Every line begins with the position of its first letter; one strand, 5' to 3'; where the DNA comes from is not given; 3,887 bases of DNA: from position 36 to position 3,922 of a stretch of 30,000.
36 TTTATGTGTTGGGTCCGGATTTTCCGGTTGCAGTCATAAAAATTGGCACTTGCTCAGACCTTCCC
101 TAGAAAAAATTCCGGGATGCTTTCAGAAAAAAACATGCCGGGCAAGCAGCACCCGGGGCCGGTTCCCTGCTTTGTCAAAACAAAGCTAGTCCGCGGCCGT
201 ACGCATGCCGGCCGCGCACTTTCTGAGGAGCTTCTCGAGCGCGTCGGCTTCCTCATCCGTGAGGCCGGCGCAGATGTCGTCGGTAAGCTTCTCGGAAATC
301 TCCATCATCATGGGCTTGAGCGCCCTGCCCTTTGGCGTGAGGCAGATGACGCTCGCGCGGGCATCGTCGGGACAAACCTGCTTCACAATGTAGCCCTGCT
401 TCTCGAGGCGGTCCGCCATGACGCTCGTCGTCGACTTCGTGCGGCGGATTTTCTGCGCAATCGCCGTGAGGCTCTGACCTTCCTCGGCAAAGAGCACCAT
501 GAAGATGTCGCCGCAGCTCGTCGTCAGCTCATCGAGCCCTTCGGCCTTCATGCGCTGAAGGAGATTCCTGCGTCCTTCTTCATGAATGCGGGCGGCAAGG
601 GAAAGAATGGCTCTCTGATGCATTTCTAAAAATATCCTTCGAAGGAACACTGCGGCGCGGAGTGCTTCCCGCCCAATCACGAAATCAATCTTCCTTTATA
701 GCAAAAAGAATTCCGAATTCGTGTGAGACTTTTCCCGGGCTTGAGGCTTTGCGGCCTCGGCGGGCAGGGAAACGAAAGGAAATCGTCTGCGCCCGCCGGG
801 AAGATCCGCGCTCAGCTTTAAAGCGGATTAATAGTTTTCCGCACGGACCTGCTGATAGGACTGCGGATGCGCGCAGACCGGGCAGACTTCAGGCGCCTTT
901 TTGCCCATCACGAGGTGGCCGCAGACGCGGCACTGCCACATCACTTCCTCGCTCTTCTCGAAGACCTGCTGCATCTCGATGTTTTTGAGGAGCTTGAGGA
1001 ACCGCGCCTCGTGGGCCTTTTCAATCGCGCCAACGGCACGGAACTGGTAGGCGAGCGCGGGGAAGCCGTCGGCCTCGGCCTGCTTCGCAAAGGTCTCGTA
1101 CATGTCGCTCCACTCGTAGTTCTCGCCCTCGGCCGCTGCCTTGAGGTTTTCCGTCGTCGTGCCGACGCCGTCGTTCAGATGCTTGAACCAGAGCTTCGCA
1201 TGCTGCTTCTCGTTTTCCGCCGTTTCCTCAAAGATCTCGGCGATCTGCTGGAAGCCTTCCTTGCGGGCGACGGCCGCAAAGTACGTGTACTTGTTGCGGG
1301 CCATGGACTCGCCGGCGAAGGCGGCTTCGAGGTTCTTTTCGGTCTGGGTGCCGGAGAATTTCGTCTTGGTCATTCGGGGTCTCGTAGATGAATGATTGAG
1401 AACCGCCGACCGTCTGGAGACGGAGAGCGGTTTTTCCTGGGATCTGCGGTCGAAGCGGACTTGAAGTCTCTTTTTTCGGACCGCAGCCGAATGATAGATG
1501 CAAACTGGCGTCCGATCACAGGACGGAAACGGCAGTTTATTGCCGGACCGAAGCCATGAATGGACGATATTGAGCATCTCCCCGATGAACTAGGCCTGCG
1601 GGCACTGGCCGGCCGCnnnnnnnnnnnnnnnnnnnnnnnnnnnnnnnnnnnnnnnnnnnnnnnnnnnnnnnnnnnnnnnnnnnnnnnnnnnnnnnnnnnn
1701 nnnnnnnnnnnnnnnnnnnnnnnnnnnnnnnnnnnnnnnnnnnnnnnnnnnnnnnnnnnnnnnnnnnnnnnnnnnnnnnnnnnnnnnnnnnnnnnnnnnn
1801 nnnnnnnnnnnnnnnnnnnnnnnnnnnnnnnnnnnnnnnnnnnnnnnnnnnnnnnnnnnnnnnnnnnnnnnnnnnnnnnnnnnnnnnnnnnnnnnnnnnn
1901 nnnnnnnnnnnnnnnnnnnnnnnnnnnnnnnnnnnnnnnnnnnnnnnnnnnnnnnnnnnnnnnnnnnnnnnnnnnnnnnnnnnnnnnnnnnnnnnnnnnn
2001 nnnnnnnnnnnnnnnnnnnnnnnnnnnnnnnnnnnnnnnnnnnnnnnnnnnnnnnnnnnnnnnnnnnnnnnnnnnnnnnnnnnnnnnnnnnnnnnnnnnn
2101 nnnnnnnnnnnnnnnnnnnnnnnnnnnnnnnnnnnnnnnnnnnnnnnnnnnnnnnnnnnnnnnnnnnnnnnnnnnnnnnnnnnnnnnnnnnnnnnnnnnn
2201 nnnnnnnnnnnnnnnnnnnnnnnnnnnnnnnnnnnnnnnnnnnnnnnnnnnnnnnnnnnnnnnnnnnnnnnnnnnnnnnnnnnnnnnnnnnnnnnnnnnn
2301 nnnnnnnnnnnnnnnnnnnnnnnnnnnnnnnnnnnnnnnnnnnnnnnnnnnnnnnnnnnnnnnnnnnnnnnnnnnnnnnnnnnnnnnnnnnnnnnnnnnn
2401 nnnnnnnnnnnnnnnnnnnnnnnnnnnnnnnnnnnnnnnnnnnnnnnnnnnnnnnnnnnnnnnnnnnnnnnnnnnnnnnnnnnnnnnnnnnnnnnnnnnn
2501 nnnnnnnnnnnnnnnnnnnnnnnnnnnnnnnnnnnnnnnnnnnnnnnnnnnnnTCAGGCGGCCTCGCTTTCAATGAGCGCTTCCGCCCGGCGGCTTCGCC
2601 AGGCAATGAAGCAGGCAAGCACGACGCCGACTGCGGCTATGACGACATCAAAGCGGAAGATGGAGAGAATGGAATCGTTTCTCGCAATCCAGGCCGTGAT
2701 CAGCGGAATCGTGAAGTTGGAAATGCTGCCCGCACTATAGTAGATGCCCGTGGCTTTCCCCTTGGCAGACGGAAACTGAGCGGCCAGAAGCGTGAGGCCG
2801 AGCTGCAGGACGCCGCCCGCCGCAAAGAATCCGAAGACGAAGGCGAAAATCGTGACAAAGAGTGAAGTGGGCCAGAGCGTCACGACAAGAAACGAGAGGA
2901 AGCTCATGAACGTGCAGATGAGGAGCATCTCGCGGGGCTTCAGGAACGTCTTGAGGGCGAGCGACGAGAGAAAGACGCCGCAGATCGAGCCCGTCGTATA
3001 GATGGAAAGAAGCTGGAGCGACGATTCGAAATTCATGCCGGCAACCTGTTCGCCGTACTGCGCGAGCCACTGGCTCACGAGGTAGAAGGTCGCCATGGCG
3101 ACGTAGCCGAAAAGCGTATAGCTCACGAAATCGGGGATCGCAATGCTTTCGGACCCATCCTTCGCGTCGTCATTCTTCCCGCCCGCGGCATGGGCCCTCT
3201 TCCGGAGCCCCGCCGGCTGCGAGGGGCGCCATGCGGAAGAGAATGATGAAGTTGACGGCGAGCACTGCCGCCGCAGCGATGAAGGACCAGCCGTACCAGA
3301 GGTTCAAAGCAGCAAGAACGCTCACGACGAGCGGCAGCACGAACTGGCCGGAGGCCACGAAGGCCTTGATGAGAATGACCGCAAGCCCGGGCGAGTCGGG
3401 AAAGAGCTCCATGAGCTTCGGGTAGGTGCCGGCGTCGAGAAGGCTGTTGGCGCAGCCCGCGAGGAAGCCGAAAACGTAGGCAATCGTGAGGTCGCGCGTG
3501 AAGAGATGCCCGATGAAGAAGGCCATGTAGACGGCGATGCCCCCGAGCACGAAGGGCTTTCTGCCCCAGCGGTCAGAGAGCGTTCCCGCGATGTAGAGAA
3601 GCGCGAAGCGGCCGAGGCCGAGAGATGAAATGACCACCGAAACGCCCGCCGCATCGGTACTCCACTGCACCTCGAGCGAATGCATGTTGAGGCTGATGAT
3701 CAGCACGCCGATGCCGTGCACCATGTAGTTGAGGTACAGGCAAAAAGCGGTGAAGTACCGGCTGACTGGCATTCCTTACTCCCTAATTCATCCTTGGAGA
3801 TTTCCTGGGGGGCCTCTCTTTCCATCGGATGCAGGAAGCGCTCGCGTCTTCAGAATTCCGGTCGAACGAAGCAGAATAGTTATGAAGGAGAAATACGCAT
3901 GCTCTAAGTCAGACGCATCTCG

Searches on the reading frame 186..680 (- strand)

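Call 23: search_protein_families(library=pfam, proteins=[window:186-680:-])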
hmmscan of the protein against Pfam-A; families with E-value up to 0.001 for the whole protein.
window:186-680:- (164 aa): 5 families
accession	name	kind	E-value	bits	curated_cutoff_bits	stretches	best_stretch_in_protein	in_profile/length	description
PF01047.28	MarR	-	6.6e-10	39.2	24.6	1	61-109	10-58/59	MarR family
PF12802.13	MarR_2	-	6.7e-09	36.2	27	1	58-109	9-61/61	MarR family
PF13463.12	HTH_27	-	0.00014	22.5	22.2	1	65-118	15-68/68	Winged helix DNA-binding domain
PF09339.16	HTH_IclR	-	0.00015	21.9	22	1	63-100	11-50/52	IclR helix-turn-helix domain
PF13601.12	HTH_34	-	0.00054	20.5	27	0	59-120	5-67/80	Winged helix DNA-binding domain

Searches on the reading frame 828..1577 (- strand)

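Call 23: search_protein_families(library=pfam, proteins=[window:828-1577:-])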
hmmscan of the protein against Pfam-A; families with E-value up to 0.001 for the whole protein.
window:828-1577:- (249 aa): 4 families
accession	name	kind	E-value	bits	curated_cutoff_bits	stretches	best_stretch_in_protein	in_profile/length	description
PF02915.23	Rubrerythrin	-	1.4e-24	87.5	22.8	1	81-197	1-137/137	Rubrerythrin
PF21349.2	RUBY_RBDX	-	5.5e-12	45.4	26.5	1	214-241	1-28/30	Rubrerythrin, rubredoxin-like domain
PF00210.30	Ferritin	-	5.5e-06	26.8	24.5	1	81-165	2-87/142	Ferritin-like domain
PF23458.2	DUF7130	-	0.0001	22.6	35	1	208-239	48-80/89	Domain of unknown function (DUF7130)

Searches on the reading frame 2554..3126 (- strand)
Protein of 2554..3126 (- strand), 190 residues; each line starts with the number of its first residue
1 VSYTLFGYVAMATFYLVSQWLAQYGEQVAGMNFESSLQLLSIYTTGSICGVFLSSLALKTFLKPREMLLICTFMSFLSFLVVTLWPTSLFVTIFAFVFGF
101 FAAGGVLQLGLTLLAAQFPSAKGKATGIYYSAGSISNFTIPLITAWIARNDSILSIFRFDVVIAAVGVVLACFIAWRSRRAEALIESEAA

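Call 23: search_protein_families(library=pfam, proteins=[window:2554-3126:-])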
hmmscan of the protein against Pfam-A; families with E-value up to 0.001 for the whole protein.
window:2554-3126:- (190 aa): 1 family
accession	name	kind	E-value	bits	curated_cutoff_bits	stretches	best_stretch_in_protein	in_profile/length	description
PF07690.21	MFS_1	-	4.1e-12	46.1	33.4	1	5-184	7-181/347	Major Facilitator Superfamily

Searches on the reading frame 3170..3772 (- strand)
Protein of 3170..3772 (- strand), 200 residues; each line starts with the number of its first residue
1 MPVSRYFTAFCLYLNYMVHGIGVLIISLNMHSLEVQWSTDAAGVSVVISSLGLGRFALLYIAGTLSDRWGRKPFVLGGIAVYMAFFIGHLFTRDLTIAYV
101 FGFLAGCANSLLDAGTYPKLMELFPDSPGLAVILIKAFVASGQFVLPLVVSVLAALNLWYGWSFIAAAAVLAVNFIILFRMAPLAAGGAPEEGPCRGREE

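Call 23: search_protein_families(library=pfam, proteins=[window:3170-3772:-])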
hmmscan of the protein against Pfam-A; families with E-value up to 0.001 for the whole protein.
window:3170-3772:- (200 aa): 2 families
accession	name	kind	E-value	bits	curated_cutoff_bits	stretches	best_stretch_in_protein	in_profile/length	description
PF07690.21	MFS_1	-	2.5e-15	56.7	33.4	1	9-183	5-175/347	Major Facilitator Superfamily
PF01005.24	Flavi_NS2A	-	1.7e-05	25.2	25.1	1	63-175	11-130/215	Flavivirus non-structural protein NS2A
